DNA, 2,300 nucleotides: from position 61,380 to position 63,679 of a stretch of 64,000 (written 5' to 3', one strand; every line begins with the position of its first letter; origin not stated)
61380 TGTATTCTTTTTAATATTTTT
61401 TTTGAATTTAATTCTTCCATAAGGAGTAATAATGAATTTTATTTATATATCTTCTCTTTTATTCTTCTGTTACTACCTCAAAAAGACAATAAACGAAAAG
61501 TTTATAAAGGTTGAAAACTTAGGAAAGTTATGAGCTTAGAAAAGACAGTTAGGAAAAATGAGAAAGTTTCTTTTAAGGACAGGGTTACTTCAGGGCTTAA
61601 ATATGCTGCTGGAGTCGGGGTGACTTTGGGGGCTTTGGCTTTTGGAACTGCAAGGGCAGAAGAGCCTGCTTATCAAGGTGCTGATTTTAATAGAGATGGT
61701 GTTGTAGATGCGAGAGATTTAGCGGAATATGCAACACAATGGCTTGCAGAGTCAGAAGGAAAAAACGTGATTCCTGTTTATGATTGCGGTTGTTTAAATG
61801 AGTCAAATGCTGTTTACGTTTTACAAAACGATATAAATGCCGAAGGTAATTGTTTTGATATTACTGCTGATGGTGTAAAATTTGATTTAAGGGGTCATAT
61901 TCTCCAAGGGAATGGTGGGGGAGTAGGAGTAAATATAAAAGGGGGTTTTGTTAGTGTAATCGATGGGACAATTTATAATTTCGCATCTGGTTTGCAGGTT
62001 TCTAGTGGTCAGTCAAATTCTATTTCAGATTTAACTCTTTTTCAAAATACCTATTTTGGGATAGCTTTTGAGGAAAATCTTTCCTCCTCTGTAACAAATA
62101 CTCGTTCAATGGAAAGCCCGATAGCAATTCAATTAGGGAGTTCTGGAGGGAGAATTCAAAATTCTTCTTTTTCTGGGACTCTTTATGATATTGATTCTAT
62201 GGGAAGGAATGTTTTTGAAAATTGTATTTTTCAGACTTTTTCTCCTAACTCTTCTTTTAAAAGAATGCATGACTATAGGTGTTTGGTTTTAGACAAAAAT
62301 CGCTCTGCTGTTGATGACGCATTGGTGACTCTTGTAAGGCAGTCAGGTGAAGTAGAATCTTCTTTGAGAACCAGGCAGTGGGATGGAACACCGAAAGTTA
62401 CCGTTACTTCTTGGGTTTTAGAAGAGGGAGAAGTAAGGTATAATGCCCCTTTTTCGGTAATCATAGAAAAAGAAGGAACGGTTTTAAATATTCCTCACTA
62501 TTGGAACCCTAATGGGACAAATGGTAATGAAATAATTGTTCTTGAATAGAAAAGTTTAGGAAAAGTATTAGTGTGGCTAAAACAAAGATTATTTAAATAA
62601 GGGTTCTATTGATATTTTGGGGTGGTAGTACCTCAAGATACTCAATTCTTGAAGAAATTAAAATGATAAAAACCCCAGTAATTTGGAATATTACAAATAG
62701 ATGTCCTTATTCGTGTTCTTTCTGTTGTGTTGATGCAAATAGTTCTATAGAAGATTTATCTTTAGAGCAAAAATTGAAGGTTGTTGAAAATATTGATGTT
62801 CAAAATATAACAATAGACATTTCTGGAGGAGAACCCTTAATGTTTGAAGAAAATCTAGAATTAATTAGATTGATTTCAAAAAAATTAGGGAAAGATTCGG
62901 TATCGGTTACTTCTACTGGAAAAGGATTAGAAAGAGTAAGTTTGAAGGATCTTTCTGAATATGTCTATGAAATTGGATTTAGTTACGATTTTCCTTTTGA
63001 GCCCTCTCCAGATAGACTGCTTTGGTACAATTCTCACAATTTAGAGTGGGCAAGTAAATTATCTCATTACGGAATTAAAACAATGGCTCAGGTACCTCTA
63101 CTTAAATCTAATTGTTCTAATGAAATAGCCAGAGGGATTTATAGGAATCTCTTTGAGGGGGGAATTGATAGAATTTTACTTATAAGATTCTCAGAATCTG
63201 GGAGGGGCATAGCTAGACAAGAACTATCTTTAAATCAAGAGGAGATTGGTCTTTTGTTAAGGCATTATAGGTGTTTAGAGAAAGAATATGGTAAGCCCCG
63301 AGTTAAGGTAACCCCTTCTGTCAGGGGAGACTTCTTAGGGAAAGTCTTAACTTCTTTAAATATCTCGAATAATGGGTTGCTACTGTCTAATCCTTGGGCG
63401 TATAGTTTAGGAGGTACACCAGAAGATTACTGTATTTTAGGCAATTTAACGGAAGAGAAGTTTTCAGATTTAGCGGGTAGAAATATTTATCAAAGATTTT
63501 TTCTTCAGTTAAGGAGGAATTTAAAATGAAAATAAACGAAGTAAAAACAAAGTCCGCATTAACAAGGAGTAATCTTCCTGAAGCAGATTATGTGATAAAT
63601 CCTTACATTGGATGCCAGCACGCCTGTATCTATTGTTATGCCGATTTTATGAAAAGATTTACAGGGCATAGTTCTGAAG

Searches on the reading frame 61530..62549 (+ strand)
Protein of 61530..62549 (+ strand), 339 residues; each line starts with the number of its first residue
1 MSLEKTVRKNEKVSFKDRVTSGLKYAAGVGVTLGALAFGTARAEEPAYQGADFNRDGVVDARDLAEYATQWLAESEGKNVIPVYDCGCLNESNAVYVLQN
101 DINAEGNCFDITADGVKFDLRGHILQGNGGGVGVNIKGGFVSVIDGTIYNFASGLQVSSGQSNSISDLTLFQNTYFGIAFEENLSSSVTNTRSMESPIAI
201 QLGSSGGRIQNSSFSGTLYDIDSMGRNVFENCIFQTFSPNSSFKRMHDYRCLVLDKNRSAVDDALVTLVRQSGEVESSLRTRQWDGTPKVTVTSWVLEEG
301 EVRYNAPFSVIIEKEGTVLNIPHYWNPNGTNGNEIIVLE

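Call 67: search_protein_families(library=pfam, proteins=[window:61530-62549:+], max_evalue=0.01)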
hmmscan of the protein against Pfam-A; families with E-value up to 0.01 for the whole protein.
window:61530-62549:+ (339 aa): 2 families
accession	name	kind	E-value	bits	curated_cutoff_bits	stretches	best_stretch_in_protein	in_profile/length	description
PF13229.12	Beta_helix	-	0.0027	17.8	25.9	1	125-234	18-134/158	Right handed beta helix region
PF00404.24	Dockerin_1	-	0.0065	17.1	22.9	0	52-70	3-21/57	Dockerin type I domain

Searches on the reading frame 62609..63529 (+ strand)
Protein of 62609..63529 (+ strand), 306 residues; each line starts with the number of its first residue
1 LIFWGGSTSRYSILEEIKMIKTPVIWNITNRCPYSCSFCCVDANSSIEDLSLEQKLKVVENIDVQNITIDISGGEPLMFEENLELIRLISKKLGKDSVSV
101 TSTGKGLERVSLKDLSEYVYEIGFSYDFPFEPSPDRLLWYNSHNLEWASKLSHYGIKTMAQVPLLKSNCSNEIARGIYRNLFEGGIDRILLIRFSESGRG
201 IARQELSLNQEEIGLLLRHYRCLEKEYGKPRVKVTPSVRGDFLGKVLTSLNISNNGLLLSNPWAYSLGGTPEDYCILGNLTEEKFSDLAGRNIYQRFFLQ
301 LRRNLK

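Call 23: find_encoding_contigs(protein=window:62609-63529:+, flank=10000, max_places=4)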
Protein window:62609-63529:+ (306 aa): 1 contig read that carries it; 1 place shown.
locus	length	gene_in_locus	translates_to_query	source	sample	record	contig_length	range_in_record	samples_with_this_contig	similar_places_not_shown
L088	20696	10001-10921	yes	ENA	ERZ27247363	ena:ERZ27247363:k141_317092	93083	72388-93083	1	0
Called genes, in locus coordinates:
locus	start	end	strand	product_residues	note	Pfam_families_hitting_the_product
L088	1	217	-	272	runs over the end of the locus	PF00092:VWA, PF13519:VWA_2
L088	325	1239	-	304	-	PF01882:DUF58, PF13519:VWA_2 (weak)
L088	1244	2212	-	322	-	PF20030:bpMoxR, PF07726:AAA_3, PF07728:AAA_5, PF17863:AAA_lid_2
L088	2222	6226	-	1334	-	-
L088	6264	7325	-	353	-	PF02881:SRP54_N (weak), PF06414:Zeta_toxin (weak), PF00448:SRP54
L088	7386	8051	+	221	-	PF00583:Acetyltransf_1, PF13673:Acetyltransf_10 (weak), PF13508:Acetyltransf_7 (weak)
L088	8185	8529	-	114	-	PF01934:HepT-like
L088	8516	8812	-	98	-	PF01909:NTP_transf_2, PF18765:Polbeta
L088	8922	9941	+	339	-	-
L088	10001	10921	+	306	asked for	PF04055:Radical_SAM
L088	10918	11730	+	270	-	PF04055:Radical_SAM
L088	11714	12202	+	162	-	PF18931:DUF5680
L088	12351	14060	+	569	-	PF04055:Radical_SAM, PF13186:SPASM (faint), PF13489:Methyltransf_23, PF13847:Methyltransf_31, PF08241:Methyltransf_11, PF08242:Methyltransf_12 (weak), PF13649:Methyltransf_25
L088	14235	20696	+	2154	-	?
